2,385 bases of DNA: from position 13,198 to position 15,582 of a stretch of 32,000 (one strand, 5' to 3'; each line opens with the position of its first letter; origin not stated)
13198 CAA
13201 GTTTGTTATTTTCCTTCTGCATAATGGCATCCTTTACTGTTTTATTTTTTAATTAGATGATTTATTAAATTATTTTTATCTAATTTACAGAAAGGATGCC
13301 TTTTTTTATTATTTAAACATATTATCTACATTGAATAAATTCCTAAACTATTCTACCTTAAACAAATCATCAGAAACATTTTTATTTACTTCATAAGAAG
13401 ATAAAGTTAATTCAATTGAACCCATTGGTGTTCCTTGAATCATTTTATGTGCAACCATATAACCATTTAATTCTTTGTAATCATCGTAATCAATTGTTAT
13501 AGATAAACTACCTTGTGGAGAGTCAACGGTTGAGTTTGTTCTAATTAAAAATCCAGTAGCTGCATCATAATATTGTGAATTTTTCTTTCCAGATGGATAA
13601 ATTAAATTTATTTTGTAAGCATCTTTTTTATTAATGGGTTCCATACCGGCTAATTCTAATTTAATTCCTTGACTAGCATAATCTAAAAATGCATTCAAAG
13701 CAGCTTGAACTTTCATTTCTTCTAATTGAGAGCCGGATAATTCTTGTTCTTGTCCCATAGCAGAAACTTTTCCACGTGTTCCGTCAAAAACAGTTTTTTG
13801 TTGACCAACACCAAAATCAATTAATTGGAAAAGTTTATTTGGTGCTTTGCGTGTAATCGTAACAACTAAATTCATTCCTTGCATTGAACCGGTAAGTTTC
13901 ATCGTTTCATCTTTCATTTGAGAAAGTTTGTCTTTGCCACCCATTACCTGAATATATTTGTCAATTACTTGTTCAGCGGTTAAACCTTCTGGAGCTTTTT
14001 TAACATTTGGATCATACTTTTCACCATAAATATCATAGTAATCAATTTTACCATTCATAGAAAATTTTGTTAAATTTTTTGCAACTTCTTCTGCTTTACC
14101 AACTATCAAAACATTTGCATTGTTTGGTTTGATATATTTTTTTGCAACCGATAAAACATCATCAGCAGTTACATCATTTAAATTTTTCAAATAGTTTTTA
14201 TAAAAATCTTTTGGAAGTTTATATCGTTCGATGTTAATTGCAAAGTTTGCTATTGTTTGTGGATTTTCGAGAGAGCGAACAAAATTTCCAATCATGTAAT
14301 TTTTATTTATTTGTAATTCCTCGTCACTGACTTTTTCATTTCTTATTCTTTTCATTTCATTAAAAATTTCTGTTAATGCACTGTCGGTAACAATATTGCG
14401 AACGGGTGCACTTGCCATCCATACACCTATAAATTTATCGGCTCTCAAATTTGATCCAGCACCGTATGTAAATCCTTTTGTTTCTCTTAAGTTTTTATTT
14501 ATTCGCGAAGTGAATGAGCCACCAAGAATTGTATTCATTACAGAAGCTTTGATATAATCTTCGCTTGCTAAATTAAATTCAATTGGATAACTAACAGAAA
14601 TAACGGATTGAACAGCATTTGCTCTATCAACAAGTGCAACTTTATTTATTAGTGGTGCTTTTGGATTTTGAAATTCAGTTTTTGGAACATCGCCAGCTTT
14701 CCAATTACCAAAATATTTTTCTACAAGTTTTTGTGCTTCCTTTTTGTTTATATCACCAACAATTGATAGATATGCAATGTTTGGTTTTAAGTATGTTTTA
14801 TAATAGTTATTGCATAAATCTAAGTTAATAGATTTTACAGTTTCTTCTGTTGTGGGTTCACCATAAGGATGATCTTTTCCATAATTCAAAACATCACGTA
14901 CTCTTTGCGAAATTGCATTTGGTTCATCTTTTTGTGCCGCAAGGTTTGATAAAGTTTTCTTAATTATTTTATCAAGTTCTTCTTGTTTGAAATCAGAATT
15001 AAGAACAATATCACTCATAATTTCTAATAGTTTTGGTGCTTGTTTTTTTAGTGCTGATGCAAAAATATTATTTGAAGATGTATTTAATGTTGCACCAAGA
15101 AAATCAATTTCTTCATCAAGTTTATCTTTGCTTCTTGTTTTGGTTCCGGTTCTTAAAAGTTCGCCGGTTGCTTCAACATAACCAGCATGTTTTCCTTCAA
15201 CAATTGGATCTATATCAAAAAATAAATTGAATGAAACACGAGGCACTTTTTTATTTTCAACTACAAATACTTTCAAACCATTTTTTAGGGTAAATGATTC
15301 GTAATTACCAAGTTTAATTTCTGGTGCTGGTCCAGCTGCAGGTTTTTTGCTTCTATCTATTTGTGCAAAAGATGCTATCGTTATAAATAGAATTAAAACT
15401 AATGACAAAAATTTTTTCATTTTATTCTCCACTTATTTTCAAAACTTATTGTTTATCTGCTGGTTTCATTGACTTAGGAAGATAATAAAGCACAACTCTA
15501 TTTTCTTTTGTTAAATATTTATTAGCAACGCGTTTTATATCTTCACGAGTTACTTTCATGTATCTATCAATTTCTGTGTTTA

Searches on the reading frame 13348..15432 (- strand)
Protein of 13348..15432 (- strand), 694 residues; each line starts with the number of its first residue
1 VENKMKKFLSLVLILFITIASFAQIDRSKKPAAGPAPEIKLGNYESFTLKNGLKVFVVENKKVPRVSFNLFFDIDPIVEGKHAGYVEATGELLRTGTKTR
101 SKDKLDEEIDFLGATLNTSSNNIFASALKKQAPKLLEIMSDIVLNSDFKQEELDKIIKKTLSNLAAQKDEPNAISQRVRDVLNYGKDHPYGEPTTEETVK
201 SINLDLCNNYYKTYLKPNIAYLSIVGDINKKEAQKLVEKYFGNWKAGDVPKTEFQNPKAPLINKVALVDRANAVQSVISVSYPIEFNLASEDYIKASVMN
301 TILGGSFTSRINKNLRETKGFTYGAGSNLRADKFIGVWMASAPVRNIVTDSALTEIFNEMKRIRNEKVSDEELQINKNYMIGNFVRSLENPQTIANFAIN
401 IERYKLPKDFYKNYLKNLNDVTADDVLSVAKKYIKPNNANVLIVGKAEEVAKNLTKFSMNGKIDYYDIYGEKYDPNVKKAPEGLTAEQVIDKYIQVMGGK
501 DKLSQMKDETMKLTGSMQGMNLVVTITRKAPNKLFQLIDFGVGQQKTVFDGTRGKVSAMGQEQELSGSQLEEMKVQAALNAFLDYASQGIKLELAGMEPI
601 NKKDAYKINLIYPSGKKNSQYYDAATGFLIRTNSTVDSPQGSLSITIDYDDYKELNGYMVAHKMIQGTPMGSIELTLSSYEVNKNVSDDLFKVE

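Call 4: search_protein_families(library=pfam, proteins=[window:13348-15432:-])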
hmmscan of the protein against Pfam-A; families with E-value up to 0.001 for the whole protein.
window:13348-15432:- (694 aa): 2 families
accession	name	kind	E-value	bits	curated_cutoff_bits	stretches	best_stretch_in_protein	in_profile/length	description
PF05193.26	Peptidase_M16_C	-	1e-36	127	23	1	202-378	2-179/181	Peptidase M16 inactive domain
PF00675.25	Peptidase_M16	-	5.7e-09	36.5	22.3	1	93-174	41-126/149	Insulinase (Peptidase family M16)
